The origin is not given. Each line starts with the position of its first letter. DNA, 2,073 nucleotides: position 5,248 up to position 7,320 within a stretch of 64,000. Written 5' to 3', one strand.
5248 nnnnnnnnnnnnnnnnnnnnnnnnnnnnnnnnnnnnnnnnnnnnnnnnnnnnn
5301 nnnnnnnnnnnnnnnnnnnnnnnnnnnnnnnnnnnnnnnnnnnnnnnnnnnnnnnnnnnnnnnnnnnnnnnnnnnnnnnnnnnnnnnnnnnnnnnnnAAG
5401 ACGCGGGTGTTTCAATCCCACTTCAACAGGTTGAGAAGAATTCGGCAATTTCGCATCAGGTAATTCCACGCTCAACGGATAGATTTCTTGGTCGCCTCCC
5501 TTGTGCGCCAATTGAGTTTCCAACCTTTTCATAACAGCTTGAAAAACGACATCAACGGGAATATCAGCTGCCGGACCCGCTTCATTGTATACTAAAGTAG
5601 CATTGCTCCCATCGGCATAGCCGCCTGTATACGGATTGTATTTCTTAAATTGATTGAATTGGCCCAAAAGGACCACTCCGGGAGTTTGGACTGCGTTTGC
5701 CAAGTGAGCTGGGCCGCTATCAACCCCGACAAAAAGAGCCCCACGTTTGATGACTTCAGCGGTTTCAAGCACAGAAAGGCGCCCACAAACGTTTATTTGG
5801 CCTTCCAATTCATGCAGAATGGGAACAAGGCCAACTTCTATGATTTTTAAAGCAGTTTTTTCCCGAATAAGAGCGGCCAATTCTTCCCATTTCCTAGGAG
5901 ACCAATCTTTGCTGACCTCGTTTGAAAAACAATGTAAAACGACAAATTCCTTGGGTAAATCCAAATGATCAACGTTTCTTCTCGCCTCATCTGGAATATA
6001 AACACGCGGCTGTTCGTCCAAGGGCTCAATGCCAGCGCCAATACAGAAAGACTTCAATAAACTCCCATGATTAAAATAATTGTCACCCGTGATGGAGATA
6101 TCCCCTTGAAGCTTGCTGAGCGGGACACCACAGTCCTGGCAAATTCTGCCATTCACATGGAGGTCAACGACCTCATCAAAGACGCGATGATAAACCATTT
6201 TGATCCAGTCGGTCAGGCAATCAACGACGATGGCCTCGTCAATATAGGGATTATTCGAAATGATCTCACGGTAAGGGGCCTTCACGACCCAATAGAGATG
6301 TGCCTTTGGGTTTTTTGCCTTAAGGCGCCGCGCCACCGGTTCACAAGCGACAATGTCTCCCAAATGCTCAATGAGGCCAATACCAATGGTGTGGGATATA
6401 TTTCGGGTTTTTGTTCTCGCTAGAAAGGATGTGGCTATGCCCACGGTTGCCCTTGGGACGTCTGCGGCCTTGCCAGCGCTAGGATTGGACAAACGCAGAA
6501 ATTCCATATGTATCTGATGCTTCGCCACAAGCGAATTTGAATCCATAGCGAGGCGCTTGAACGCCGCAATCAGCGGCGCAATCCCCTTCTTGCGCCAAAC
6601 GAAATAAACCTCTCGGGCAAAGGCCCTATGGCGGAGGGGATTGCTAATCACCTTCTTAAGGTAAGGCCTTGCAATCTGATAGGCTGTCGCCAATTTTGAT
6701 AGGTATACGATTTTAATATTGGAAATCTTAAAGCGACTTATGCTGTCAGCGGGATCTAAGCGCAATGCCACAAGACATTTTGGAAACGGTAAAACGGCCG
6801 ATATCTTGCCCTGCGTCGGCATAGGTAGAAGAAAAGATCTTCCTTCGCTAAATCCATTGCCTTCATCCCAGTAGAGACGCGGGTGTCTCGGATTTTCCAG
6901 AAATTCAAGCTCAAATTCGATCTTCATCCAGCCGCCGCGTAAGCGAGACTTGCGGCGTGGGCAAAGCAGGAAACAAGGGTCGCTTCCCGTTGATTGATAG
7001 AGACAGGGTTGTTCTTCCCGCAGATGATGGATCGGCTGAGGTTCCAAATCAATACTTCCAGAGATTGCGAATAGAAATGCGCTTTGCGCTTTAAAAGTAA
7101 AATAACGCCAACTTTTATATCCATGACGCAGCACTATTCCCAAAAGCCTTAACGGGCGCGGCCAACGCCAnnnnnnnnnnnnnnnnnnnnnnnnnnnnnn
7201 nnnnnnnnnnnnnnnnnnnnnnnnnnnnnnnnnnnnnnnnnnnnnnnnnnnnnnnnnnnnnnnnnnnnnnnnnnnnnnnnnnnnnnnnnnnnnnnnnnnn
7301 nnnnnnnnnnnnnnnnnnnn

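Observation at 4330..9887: Candidate single-polypeptide 'cap writer - ruler - polymerase' next to a cap-reading Wzt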

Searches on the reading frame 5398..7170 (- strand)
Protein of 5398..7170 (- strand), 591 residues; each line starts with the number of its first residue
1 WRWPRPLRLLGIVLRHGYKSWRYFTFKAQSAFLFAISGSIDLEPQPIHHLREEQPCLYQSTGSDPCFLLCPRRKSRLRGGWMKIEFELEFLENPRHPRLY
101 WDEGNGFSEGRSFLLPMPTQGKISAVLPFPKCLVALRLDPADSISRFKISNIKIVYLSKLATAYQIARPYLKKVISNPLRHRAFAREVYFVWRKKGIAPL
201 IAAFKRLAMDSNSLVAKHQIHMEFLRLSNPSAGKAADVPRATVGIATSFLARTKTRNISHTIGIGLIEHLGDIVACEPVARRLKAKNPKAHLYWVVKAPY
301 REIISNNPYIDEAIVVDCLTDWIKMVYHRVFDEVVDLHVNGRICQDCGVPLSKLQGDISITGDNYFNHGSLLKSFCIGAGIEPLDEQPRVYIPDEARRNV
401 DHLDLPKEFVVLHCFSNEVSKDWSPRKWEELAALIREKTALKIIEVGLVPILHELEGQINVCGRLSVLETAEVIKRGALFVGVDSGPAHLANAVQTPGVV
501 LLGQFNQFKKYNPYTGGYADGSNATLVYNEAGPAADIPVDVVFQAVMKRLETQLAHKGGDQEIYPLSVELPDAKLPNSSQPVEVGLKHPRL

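Call 21: find_homologous_proteins(query=window:5398-7170:-, max_evalue=0.00001)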
Query window:5398-7170:- (591 aa): 331 proteins with E <= 0.00001 among 8000 candidates; the best 120 are listed.
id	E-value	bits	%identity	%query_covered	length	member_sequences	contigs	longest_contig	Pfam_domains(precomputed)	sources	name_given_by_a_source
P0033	2.9e-191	655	56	86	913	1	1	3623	PF14307.13,PF01075.24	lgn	-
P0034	4.7e-179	615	54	86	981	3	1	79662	PF14307.13,PF01075.24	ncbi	-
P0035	1.8e-158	547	50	84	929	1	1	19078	PF14307.13,PF01075.24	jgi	jgi:ADP-heptose:LPS heptosyltransferase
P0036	9.7e-152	525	48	87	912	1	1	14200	PF14307.13,PF01075.24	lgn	-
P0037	5.5e-147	509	48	86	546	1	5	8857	PF01075.24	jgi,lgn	jgi:ADP-heptose:LPS heptosyltransferase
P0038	2.9e-146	507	46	92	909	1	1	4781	PF14307.13,PF01075.24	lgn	-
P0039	9.6e-146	505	46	87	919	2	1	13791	PF14307.13,PF01075.24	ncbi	-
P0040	1.2e-145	505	47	86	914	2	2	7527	PF14307.13,PF01075.24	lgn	-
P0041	1.7e-145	504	46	90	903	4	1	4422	PF14307.13,PF01075.24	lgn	-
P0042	7.1e-144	499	47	86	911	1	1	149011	PF14307.13,PF01075.24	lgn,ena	-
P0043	3.2e-142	493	43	88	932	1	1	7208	PF14307.13,PF01075.24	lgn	-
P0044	3.5e-142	493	43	93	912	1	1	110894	PF14307.13,PF01075.24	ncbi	-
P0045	5.9e-142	492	46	82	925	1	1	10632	PF14307.13,PF01075.24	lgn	-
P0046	2.4e-141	490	45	88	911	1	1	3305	PF14307.13,PF01075.24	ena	-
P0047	3.9e-141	490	46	89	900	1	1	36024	PF14307.13,PF01075.24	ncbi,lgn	-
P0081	1.5e-97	346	49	53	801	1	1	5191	PF13847.13,PF13489.13,PF13649.13,PF08241.19,PF01075.24,PF08242.19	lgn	-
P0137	8.9e-85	304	45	54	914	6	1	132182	PF14307.13,PF01075.24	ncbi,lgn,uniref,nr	ncbi:glycoside hydrolase family 99-like domain-containing protein [Burkholderia ubonensis]|uniref:gl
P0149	5.7e-84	301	50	49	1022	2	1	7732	PF13489.13,PF13649.13,PF14307.13,PF01075.24,PF08242.19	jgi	-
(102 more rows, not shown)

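Call 25: find_encoding_contigs(protein=P0034, flank=10000, max_places=2)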
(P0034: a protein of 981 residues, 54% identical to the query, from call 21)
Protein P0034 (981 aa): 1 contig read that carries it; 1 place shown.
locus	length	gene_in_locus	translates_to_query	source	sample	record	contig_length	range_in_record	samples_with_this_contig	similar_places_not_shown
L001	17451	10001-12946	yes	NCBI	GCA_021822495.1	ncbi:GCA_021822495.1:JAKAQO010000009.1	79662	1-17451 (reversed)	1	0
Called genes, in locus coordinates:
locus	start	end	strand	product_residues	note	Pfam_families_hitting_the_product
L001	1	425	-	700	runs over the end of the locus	PF02897:Peptidase_S9_N, PF00326:Peptidase_S9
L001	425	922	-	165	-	PF04461:YajQ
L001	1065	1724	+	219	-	PF01797:Y1_Tnp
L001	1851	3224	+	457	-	PF07642:BBP2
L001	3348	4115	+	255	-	PF01061:ABC2_membrane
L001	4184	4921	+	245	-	PF00005:ABC_tran, PF13304:AAA_21 (faint)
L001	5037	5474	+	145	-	PF08780:NTase_sub_bind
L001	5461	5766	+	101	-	PF22600:MTPAP-like_central (faint), PF01909:NTP_transf_2, PF18765:Polbeta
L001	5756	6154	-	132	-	-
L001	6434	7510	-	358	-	PF17761:DUF1016_N, PF06250:YhcG_C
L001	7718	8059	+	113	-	PF01909:NTP_transf_2, PF18765:Polbeta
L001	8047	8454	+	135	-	PF08780:NTase_sub_bind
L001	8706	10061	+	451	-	-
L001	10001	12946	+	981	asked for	PF01075:Glyco_transf_9, PF14307:Glyco_tran_WbsX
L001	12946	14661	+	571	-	-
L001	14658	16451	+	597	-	-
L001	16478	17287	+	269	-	PF00535:Glycos_transf_2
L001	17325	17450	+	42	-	?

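Call 29: find_encoding_contigs(protein=P0137, flank=10000, max_places=1)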
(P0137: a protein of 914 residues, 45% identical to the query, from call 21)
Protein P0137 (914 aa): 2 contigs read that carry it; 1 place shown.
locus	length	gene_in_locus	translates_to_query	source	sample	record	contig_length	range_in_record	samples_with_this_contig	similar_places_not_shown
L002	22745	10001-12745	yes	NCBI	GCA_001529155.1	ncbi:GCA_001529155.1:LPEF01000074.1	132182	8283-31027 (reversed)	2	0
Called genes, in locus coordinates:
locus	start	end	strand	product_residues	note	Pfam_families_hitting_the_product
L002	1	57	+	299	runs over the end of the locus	PF01370:Epimerase, PF04321:RmlD_sub_bind, PF16363:GDP_Man_Dehyd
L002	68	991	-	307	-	PF00535:Glycos_transf_2 (weak)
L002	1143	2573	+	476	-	PF00483:NTP_transferase, PF12804:NTP_transf_3, PF22640:ManC_GMP_beta-helix, PF01050:MannoseP_isomer, PF07883:Cupin_2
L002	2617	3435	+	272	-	PF01061:ABC2_membrane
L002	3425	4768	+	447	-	PF13476:AAA_23 (faint), PF00005:ABC_tran, PF14524:Wzt_C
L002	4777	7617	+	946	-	PF02475:TRM5-TYW2_MTfase, PF13641:Glyco_tranf_2_3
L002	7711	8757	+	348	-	PF00294:PfkB, PF08543:Phos_pyr_kin (faint)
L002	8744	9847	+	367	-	PF05050:Methyltransf_21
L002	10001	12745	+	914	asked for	PF01075:Glyco_transf_9, PF14307:Glyco_tran_WbsX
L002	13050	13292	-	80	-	PF03050:DDE_Tnp_IS66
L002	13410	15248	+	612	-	-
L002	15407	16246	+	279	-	PF13489:Methyltransf_23, PF08241:Methyltransf_11, PF08242:Methyltransf_12, PF13649:Methyltransf_25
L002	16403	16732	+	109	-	PF01527:HTH_Tnp_1, PF13542:HTH_Tnp_ISL3 (weak)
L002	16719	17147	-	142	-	PF04138:GtrA_DPMS_TM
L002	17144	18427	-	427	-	PF01266:DAO (weak), PF13450:NAD_binding_8, PF01593:Amino_oxidase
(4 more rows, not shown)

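Call 30: find_encoding_contigs(protein=P0044, flank=10000, max_places=1)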
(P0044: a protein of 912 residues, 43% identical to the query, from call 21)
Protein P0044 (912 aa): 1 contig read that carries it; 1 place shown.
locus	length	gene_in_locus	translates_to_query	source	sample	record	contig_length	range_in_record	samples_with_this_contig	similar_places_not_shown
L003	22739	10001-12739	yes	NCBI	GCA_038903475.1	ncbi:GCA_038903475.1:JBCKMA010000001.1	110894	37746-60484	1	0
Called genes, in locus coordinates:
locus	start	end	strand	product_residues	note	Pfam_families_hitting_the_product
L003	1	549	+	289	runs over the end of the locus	PF00483:NTP_transferase, PF12804:NTP_transf_3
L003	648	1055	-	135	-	PF01850:PIN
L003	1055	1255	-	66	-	PF09957:VapB_antitoxin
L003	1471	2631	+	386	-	PF13173:AAA_14, PF13635:DUF4143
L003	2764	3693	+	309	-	PF01370:Epimerase, PF04321:RmlD_sub_bind, PF16363:GDP_Man_Dehyd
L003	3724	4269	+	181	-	PF00908:dTDP_sugar_isom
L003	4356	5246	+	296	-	PF01370:Epimerase, PF04321:RmlD_sub_bind, PF16363:GDP_Man_Dehyd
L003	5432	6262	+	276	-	PF01061:ABC2_membrane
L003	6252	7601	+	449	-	PF00005:ABC_tran, PF13476:AAA_23 (faint), PF14524:Wzt_C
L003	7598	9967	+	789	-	PF13489:Methyltransf_23, PF08241:Methyltransf_11 (weak), PF08242:Methyltransf_12, PF13649:Methyltransf_25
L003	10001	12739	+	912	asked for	PF01075:Glyco_transf_9, PF14307:Glyco_tran_WbsX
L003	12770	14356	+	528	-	-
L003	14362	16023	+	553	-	-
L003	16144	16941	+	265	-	PF13489:Methyltransf_23, PF02353:CMAS (weak), PF13847:Methyltransf_31 (weak), PF08241:Methyltransf_11, PF08242:Methyltransf_12, PF13649:Methyltransf_25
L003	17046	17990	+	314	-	PF01073:3Beta_HSD, PF01370:Epimerase, PF04321:RmlD_sub_bind (faint), PF13460:NAD_binding_10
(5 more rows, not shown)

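Call 47: search_protein_families(library=ncbifam, proteins=[L001:8706-10061:+], max_evalue=0.01)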
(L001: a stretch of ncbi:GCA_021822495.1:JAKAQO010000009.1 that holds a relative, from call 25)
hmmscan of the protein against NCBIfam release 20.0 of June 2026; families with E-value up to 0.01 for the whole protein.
L001:8706-10061:+ (451 aa): 5 families
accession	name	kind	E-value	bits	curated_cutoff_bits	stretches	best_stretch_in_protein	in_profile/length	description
TIGR02168.1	SMC_prok_B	equivalog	0.00019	19.3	567.35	1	240-390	784-934/1181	chromosome segregation protein SMC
NF045487.1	ASRP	equivalog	0.00045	19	300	1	242-387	312-450/593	archaea-specific SMC-related protein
TIGR02169.1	SMC_prok_A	equivalog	0.0014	16.4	729.4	1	237-393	313-469/1165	chromosome segregation protein SMC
NF058675.1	RcGTA_tape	equivalog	0.006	16.3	220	0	288-333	4-49/220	RcGTA-type gene transfer agent tail tape measure protein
NF041034.1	Rad50_Sulf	equivalog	0.0065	14.4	1000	1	249-386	586-717/872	DNA double-strand break repair ATPase Rad50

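Call 89: search_protein_families(library=pfam, proteins=[P0149, P0081], max_evalue=0.0001)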
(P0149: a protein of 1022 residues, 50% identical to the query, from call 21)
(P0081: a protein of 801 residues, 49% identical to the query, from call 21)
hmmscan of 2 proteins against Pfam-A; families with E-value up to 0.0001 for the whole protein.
P0149 (1022 aa): 6 families
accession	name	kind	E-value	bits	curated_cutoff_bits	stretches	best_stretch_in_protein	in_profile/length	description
PF14307.12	Glyco_tran_WbsX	-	2.2e-117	392.9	25.1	1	351-693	1-349/350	Glycosyltransferase WbsX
PF01075.23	Glyco_transf_9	-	4.2e-12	46.4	22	1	121-254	74-211/247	Glycosyltransferase family 9 (heptosyltransferase)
PF13489.12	Methyltransf_23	-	6.4e-10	39.4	27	1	856-1007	2-157/164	Methyltransferase domain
PF13649.12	Methyltransf_25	-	5.1e-06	27.5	27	1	879-967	2-97/97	Methyltransferase domain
PF08242.18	Methyltransf_12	-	2e-05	25.7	30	1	879-969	1-98/98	Methyltransferase domain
PF08241.18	Methyltransf_11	-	6.3e-05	24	21.2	0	879-971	1-95/95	Methyltransferase domain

P0081 (801 aa): 6 families
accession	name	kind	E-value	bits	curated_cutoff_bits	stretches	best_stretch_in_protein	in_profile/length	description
PF13489.12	Methyltransf_23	-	1.2e-23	84.1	27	1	301-439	18-158/164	Methyltransferase domain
PF01075.23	Glyco_transf_9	-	7.8e-16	58.6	22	1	635-753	95-220/247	Glycosyltransferase family 9 (heptosyltransferase)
PF08242.18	Methyltransf_12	-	2.8e-12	47.6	30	1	310-400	1-98/98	Methyltransferase domain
PF08241.18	Methyltransf_11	-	4.3e-12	47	21.2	1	310-402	1-95/95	Methyltransferase domain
PF13649.12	Methyltransf_25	-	1.2e-09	39.1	27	1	309-398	1-97/97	Methyltransferase domain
PF13847.12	Methyltransf_31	-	3.8e-08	33.6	27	1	307-408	5-115/145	Methyltransferase domain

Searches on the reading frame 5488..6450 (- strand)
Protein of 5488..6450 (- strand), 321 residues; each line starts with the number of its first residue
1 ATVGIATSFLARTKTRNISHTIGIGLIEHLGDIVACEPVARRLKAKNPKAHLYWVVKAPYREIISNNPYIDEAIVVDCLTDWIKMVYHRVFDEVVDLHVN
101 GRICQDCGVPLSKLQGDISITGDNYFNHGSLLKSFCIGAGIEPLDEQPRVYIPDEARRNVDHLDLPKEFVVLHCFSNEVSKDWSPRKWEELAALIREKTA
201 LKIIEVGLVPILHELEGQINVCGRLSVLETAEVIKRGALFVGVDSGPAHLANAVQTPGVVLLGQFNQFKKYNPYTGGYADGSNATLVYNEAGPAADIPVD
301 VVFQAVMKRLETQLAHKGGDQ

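Call 80: search_solved_structures(query=window:5488-6450:-, max_evalue=1, show_alignments=3)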
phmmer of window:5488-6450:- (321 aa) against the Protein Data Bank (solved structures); distinct sequences matched with E-value up to 1: 4.
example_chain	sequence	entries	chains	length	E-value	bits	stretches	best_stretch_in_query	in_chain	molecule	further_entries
3tov_A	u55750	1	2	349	3.8e-08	36.4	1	24-77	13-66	Glycosyl transferase family 9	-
6dfe_A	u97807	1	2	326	0.11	15.2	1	169-264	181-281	ADP-heptose--LPS heptosyltransferase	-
2gt1_A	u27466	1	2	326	0.11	15.2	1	169-264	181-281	Lipopolysaccharide heptosyltransferase-1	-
2h1f_A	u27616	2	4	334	0.11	15.1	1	169-264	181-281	Lipopolysaccharide heptosyltransferase-1 | Lipopolysaccharide heptosyltransferase 1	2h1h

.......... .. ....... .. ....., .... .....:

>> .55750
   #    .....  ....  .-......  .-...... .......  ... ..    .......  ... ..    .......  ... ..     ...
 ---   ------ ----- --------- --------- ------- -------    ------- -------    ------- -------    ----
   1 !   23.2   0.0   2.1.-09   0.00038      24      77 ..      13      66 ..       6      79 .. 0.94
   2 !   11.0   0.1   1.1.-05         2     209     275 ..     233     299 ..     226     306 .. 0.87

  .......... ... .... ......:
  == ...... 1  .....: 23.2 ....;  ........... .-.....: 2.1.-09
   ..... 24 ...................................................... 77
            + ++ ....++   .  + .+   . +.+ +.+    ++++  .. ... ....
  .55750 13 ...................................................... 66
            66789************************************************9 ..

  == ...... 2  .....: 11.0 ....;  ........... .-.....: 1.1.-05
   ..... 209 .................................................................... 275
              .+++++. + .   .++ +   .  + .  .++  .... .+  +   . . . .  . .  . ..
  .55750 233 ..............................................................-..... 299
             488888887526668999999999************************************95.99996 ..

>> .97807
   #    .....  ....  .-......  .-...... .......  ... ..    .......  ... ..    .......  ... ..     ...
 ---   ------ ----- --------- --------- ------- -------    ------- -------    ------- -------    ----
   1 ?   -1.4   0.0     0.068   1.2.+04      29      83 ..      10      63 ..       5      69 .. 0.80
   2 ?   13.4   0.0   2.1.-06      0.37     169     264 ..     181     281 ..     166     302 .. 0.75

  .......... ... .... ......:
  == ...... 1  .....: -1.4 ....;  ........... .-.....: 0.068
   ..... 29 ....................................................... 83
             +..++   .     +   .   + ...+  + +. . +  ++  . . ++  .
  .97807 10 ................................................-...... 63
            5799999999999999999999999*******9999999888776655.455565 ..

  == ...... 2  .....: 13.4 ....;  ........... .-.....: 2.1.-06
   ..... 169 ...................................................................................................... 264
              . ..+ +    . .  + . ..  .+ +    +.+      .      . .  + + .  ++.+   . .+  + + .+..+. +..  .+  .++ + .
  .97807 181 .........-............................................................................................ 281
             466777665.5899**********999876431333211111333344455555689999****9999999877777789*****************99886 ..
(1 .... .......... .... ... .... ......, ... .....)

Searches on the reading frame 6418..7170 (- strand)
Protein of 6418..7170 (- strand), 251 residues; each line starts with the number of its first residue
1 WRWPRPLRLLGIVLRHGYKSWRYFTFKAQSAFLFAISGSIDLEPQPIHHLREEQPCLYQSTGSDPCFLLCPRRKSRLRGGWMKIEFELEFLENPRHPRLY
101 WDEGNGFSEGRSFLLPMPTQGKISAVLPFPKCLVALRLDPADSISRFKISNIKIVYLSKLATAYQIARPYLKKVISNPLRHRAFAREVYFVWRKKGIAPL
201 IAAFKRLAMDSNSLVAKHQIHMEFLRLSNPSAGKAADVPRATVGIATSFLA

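Call 50: search_protein_families(library=pfam, proteins=[window:6418-7170:-], max_evalue=10)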
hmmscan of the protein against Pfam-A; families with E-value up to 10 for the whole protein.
window:6418-7170:- (251 aa): 0 families

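Call 72: search_solved_structures(query=A3, max_evalue=10)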
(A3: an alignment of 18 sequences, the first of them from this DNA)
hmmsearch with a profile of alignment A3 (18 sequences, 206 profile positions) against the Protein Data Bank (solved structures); distinct sequences matched with E-value up to 10: 2.
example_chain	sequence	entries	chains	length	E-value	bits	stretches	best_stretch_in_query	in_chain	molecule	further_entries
5eo7_A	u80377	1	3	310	1.3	11.7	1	43-81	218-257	Predicted protein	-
5eo8_A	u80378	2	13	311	1.3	11.7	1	43-81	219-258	Predicted protein | Uncharacterized protein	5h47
